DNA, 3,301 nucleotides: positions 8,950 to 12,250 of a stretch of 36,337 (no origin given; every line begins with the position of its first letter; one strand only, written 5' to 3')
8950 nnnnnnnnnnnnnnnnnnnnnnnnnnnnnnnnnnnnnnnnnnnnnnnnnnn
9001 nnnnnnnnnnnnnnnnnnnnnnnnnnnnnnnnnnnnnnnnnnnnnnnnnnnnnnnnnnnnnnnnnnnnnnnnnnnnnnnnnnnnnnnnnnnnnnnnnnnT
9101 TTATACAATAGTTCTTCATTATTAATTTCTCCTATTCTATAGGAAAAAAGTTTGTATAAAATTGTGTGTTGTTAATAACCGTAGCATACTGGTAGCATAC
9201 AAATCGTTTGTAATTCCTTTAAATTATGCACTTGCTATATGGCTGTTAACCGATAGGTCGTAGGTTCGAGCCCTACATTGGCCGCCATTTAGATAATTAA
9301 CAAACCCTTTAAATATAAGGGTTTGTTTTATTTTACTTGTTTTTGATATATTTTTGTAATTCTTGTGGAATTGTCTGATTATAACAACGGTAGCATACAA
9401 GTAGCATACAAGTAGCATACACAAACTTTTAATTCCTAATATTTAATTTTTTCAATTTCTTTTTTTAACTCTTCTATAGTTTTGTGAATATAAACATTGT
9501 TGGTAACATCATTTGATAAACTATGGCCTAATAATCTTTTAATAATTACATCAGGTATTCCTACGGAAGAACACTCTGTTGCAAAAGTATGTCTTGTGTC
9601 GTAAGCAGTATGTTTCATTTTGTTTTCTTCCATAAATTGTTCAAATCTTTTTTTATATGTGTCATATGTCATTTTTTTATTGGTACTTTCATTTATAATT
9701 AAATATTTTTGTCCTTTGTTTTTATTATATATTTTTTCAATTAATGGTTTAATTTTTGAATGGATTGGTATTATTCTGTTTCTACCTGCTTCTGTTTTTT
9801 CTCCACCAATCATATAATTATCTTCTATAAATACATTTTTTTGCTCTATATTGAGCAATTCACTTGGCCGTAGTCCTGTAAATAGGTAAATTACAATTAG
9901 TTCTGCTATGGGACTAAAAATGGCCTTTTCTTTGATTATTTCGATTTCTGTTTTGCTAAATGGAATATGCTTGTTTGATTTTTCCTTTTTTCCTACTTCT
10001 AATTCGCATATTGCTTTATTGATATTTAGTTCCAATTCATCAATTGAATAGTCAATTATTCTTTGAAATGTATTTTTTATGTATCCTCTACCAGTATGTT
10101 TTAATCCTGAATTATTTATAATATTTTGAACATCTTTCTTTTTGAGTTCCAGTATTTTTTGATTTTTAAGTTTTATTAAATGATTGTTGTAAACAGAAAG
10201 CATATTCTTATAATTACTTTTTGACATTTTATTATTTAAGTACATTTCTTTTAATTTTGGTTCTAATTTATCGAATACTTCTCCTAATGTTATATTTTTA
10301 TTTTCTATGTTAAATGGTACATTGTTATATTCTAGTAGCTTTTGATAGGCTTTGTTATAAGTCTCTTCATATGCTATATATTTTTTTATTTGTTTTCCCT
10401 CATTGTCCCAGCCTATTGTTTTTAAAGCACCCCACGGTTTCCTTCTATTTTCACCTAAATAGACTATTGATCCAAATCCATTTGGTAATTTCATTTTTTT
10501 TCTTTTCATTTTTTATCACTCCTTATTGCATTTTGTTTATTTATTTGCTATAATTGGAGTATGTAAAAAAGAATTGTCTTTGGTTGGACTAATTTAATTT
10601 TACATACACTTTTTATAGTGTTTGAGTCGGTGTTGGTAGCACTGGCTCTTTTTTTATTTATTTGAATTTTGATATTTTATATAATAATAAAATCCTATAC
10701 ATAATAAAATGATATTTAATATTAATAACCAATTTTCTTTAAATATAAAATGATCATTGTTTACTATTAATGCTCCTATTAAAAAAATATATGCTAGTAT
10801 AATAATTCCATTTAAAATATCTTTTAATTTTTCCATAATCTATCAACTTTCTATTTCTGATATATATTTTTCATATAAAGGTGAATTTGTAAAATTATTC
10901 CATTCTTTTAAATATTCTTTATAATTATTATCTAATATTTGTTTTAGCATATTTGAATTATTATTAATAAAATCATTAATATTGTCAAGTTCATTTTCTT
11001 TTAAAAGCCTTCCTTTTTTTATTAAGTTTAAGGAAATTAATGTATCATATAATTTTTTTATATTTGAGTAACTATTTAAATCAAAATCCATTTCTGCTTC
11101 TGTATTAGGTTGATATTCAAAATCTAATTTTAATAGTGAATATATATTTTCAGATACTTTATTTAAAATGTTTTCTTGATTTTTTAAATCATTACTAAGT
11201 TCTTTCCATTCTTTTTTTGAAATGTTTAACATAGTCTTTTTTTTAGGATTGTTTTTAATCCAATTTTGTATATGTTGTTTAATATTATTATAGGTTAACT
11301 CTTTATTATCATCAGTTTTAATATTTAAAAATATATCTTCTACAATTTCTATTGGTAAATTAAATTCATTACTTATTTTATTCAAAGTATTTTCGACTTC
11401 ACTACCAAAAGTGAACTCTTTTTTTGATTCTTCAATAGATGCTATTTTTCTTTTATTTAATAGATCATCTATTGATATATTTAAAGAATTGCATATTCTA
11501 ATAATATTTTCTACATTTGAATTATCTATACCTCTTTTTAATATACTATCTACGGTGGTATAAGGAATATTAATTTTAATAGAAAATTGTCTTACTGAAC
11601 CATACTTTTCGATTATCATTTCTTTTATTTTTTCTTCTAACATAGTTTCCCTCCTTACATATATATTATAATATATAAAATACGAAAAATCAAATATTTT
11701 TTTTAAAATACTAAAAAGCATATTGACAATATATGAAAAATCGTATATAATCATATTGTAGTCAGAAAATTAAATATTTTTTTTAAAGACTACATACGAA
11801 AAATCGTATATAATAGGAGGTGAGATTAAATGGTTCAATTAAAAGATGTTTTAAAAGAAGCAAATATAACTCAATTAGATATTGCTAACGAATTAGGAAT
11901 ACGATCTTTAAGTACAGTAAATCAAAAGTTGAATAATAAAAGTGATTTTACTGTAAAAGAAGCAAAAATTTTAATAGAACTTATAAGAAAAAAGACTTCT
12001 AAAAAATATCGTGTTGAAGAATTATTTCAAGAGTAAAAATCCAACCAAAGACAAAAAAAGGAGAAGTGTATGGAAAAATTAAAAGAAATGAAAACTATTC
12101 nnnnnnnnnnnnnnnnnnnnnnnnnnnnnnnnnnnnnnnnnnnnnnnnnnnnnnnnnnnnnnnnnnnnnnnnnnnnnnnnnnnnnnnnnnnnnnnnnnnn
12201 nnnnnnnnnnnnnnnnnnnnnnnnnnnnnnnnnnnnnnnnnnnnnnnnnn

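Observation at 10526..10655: Self-contained promoter, three-hairpin, terminator cassette between int and the repressor operon: candidate small RNA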

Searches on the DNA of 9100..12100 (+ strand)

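Call 7: search_dna_similar(query=window:9100-12100:+, collection=phages, mode=distant, max_rows=30)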
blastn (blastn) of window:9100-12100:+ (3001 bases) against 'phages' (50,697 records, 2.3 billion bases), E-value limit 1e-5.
Records with a match: 7; places in all: 7; records where one place covers at least 80% of the query: 0.
Best place of each record, by identity: 95-99% 2; 80-90% 2; 60-80% 3.
By first word of the organism name: Bacillus 4; Fusobacterium 2; Clostridium 1.
By host as written in the record: Fusobacterium nucleatum 2; Bacillus megaterium 2; Bacillus megaterium DSM 319 2; [Clostridium] innocuum 1.
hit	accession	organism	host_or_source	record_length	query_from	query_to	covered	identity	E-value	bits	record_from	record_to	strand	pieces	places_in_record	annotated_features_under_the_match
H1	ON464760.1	Fusobacterium phage JD-Fnp2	Fusobacterium nucleatum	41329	478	678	7%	67.2%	1e-6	64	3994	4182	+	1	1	site-specific integrase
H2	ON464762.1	Fusobacterium phage JD-Fnp5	Fusobacterium nucleatum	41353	478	678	7%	67.2%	1e-6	64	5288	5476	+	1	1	site-specific integrase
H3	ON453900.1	Clostridium phage Maintenon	[Clostridium] innocuum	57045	637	810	6%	70.7%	3e-13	85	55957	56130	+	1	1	integrase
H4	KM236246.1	Bacillus phage Moonbeam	Bacillus megaterium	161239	142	192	2%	86.3%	3e-6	62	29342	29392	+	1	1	tRNA-Asn | tRNA-Trp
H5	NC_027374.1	Bacillus phage Moonbeam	Bacillus megaterium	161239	142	192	2%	86.3%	3e-6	62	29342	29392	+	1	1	tRNA-Asn | tRNA-Trp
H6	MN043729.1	Bacillus phage vB_BmeM-Goe8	Bacillus megaterium DSM 319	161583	143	178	1%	97.2%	3e-6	62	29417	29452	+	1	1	tRNA-Asn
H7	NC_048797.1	Bacillus phage vB_BmeM-Goe8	Bacillus megaterium DSM 319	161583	143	178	1%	97.2%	3e-6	62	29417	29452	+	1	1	tRNA-Asn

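Call 8: search_dna_similar(query=window:10500-10680:+, collection=phages, mode=distant, max_rows=30, max_evalue=1)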
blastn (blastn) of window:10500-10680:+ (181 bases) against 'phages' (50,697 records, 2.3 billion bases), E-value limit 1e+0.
Records with a match: 13; places in all: 13; records where one place covers at least 80% of the query: 0.
Best place of each record, by identity: 95-99% 1; 90-95% 3; 80-90% 9.
By first word of the organism name: Staphylococcus 6; Bacteriophage 2; bajarodmic 2; Ruminococcus 2; Kurthia 1.
By host as written in the record: - 4; Staphylococcus sp. 2; Homo sapiens 2; [Ruminococcus] gnavus ATCC 29149 2; Staphylococcus epidermidis PJI isolate 1 1; Staphylococcus epidermidis PJI isolate 9 1; Kurthia gibsonii 1.
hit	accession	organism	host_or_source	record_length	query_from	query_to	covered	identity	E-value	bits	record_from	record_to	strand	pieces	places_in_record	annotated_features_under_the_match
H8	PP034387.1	Staphylococcus phage CF1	Staphylococcus epidermidis PJI isolate 1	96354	1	46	25%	82.6%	1e-2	45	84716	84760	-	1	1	hypothetical protein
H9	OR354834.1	Staphylococcus phage S-CoN_Ph11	Staphylococcus sp.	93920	4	46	24%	83.7%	6e-1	40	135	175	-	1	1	hypothetical protein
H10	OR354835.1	Staphylococcus phage S-CoN_Ph12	Staphylococcus sp.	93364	4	46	24%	83.7%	6e-1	40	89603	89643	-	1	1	hypothetical protein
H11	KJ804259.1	Staphylococcus phage 6ec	Homo sapiens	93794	4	42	22%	84.6%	2e-1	41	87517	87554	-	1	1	hypothetical protein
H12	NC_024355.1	Staphylococcus phage 6ec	Homo sapiens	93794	4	42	22%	84.6%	2e-1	41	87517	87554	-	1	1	hypothetical protein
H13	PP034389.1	Staphylococcus phage CF9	Staphylococcus epidermidis PJI isolate 9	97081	4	42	22%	84.6%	2e-1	41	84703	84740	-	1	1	hypothetical protein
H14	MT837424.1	Bacteriophage sp.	human fecal samples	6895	128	164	20%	86.8%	5e-2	44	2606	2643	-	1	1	record has no annotation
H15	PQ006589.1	bajarodmic virus 81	Neotoma bryanti feces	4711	24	56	18%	90.9%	5e-2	44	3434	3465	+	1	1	replication initiator protein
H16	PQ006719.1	bajarodmic virus 81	Neotoma bryanti feces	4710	24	56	18%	90.9%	5e-2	44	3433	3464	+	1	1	replication initiator protein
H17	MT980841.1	Ruminococcus phage phiRM10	[Ruminococcus] gnavus ATCC 29149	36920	128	161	19%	86.1%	2e-1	41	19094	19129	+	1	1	gp20: zinc finger domain-containing protein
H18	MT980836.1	Ruminococcus phage phiRg507T2_2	[Ruminococcus] gnavus ATCC 29149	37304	128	161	19%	83.8%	6e-1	39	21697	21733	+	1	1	gp21: zinc finger domain-containing protein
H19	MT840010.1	Bacteriophage sp.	human fecal samples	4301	26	56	17%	90.3%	5e-2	44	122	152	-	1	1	record has no annotation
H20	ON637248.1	Kurthia phage vb_KgiM_P1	Kurthia gibsonii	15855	1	25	14%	96.0%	2e-1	42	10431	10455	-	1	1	tail protein | phosphodiester glycosidase family protein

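Call 20: search_rna_families(source=window, start=10400, end=10800, threshold=evalue, max_evalue=10)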
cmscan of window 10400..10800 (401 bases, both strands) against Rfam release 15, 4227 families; matches with E-value up to 10: 2.
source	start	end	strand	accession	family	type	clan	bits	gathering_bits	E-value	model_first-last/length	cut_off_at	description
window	10563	10660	+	RF00558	L20_leader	Cis-reg; leader;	-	22.7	58.7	0.03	1-127/127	no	Ribosomal protein L20 leader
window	10558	10656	+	RF02274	AniS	Gene;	-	16.9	50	2.2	1-106/106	no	AniS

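Call 72: build_rna_model(alignment_id=A4)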
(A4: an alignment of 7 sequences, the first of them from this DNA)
Model R1 built from alignment A4 (7 sequences, 110 columns); structure: RNAalifold consensus.
model positions 99; base pairs 23; branch points 1; effective number of sequences 2.31; information 0.59 bits per position. Calibrated on 0.2 Mb of random sequence (short: E-values are rough).
structure used (alignment columns):
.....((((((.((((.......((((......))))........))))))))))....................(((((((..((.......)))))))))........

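Call 73: search_with_rna_model(model_id=R1, sources=[window, L008, L009, L011, L012, L013, L014, L015, L016, L017, L018, L019, L020, L021, L022, L023, L024, L025, L026, L027, L028, L029, L030, L031, L032, L033, L034, L035, L036, L037, L038, L039, L040, L041, L042, L043, L044, L045, L046, L047, L048, L049, L050, L051, L052, L053, L054, L055, L056, L057, L058, L059, L060, L061, L062, L063, L064, L065, L066, L067, L068, L069, L070, L071, L072, L073, L074, L075, L076, L077, L078, L079, L080, L081, L082, L083, L084, L085, L086, L087, L088, L089, L090, L091, L092, L093, L094, L095, L096, L097, L099, L100, L101, L102, L104, L172, L174, L176, L178, L005], max_evalue=1, make_alignment=true)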
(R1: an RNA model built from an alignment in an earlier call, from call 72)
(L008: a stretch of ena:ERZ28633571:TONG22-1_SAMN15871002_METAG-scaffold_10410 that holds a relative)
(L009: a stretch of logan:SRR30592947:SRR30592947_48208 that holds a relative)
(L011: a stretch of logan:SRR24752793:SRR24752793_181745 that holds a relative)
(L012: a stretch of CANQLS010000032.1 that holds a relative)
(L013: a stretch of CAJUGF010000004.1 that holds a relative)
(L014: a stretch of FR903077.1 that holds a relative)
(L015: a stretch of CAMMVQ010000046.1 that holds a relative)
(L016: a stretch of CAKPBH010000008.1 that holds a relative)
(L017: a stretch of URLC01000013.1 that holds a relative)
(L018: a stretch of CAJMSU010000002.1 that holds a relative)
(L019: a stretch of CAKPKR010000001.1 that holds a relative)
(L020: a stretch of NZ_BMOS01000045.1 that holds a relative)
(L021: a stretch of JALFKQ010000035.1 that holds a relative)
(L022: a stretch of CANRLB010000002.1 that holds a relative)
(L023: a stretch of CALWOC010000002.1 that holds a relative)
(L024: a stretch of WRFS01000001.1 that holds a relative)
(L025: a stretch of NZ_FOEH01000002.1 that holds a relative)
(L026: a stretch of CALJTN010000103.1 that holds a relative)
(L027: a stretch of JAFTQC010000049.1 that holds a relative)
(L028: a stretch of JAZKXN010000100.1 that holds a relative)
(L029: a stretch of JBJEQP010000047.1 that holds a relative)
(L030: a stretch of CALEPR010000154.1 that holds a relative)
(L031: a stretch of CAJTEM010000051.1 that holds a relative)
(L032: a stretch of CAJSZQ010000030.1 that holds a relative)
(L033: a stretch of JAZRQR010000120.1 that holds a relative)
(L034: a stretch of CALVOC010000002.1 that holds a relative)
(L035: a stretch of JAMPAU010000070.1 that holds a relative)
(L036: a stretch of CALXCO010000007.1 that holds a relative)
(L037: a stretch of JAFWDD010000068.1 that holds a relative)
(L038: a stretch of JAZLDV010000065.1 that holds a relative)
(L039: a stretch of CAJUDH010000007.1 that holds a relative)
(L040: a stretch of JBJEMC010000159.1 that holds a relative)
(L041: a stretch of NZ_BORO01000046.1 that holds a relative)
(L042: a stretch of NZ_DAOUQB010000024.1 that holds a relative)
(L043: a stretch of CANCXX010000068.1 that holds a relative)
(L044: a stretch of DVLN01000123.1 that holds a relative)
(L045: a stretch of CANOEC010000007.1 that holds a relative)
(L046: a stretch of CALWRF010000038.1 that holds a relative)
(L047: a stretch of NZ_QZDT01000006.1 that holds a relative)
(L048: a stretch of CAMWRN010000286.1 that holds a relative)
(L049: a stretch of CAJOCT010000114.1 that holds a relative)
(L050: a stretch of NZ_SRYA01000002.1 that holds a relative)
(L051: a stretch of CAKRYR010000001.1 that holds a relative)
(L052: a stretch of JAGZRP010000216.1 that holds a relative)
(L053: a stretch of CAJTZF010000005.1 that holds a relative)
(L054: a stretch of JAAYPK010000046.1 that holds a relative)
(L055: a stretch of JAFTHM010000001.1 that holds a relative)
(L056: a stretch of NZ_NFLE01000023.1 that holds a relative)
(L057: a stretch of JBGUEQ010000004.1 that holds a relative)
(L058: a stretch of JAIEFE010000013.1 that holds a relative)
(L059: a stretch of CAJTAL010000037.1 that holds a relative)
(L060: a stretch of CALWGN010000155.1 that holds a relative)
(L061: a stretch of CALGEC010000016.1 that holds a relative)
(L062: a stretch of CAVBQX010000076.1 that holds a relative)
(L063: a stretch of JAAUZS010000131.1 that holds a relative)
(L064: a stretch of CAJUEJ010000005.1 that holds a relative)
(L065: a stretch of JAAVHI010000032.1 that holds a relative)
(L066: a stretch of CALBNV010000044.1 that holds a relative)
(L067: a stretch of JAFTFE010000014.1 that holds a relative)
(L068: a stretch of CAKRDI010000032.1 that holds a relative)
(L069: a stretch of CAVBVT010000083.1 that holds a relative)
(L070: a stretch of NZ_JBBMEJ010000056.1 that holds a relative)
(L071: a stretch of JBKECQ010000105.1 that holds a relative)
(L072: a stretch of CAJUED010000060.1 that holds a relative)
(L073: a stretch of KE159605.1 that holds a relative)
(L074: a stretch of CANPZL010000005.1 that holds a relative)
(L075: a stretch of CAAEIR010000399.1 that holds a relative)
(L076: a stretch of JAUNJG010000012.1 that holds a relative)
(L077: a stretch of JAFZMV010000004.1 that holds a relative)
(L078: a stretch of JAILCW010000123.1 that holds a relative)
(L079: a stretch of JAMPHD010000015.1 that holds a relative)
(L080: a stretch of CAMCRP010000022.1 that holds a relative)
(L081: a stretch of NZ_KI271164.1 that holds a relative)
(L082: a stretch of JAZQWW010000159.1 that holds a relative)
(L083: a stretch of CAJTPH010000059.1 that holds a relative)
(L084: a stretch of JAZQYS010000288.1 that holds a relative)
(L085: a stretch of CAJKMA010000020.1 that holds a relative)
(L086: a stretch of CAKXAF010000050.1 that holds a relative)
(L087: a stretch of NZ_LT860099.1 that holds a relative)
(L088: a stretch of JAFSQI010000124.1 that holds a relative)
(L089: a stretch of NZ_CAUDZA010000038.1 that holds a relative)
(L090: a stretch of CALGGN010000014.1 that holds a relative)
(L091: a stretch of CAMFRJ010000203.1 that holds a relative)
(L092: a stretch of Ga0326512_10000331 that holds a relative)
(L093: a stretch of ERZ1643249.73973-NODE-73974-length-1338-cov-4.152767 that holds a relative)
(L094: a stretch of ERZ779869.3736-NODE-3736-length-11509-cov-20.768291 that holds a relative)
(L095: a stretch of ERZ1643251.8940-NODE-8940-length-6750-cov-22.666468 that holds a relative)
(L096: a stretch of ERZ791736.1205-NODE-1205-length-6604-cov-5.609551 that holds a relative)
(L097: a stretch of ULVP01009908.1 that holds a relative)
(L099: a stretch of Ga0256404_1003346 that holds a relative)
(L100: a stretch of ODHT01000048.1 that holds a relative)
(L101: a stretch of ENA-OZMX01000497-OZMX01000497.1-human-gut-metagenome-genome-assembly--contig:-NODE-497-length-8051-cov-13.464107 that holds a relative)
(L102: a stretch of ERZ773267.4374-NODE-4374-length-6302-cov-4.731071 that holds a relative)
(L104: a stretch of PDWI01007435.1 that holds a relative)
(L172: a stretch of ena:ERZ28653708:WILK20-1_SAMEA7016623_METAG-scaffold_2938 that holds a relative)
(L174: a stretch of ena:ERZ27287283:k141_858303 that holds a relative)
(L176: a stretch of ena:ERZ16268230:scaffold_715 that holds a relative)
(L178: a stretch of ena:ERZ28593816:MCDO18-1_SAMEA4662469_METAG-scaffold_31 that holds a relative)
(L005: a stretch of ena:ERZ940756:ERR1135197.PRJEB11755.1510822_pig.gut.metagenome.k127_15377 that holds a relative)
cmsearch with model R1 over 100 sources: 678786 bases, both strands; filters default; matches with E-value up to 1: 16.
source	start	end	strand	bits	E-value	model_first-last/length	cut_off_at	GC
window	10556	10655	+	109.2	2.3e-15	1-99/99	no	0.32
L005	2855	2954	-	109.2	2.3e-15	1-99/99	no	0.32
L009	2858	2955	-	101.7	4.4e-14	1-99/99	no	0.33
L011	2857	2954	-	90.4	3.8e-12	1-99/99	no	0.28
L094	1350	1446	-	86.9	1.5e-11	1-99/99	no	0.32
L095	2858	2953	-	77.7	5.7e-10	1-99/99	no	0.38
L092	2857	2952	-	69.3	1.5e-08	1-99/99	no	0.35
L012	2852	2950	-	67.5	3.2e-08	1-99/99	no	0.29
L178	7710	7808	+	61.3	3.6e-07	1-99/99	no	0.37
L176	6498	6579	+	36.1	0.0077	1-99/99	no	0.34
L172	6281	6364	+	36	0.0078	1-99/99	no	0.36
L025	1195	1290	+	31.6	0.044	1-99/99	no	0.31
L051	2842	2946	-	29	0.12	1-99/99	no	0.36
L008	2871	2954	-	26.4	0.35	1-99/99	no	0.33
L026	2898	2985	-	26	0.4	1-99/99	no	0.39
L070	2839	2925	-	23.8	0.99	1-99/99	no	0.41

Alignment A6: 16 matches aligned to the model, 125 columns, each read 5' to 3' on its own strand. Consensus structure (alignment columns), stored with it:
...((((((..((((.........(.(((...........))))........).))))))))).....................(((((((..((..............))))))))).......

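Call 86: search_with_rna_model(model_id=R1, source=L180, max_evalue=10, filters=off, show_alignments=1)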
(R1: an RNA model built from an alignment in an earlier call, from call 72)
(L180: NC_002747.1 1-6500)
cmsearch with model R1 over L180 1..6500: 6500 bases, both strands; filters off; matches with E-value up to 10: 30.
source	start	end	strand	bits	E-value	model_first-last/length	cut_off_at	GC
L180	1515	1607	+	20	0.042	1-99/99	no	0.37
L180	4740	4829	-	16.1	0.19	1-99/99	no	0.33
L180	6363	6466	-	13.2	0.61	1-99/99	no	0.36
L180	3097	3188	+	12.5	0.81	1-99/99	no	0.27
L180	3239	3280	+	12.3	0.86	1-99/99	no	0.21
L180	4885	4987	-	12.2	0.92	1-99/99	no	0.26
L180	5044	5153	-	10.5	1.7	1-99/99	no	0.35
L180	4754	4851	+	10.5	1.8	1-99/99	no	0.33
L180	4079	4148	-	10.1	2.1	1-99/99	no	0.29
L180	1934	2024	-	10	2.2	1-99/99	no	0.29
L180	3779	3819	-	9.7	2.4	1-99/99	no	0.29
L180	3211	3284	-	9.2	2.9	1-99/99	no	0.26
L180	164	235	+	9.2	3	1-99/99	no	0.28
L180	2593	2709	-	8.9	3.3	1-99/99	no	0.28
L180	3665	3766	-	8.9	3.3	1-99/99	no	0.29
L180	3558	3664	-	8.6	3.7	1-99/99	no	0.28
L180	3434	3556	+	8.6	3.7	1-99/99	no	0.34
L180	1992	2090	+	8.3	4.2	1-99/99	no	0.33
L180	829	937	+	8.1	4.6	1-99/99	no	0.32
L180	2639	2713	+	8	4.8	1-99/99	no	0.24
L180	3030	3096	+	7.9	5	1-99/99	no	0.24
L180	3951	4050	-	7.5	5.8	1-99/99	no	0.35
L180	48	123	-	7.2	6.4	1-99/99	no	0.28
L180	5674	5729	-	7.2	6.4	1-99/99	no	0.27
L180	2107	2208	+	6.8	7.6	1-99/99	no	0.3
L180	4184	4274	+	6.8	7.7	1-99/99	no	0.3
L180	501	579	+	6.8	7.7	1-99/99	no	0.33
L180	4377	4489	-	6.7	8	1-99/99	no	0.37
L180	351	415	+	6.2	9.6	1-99/99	no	0.31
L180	1850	1910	+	6.2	9.8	1-99/99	no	0.28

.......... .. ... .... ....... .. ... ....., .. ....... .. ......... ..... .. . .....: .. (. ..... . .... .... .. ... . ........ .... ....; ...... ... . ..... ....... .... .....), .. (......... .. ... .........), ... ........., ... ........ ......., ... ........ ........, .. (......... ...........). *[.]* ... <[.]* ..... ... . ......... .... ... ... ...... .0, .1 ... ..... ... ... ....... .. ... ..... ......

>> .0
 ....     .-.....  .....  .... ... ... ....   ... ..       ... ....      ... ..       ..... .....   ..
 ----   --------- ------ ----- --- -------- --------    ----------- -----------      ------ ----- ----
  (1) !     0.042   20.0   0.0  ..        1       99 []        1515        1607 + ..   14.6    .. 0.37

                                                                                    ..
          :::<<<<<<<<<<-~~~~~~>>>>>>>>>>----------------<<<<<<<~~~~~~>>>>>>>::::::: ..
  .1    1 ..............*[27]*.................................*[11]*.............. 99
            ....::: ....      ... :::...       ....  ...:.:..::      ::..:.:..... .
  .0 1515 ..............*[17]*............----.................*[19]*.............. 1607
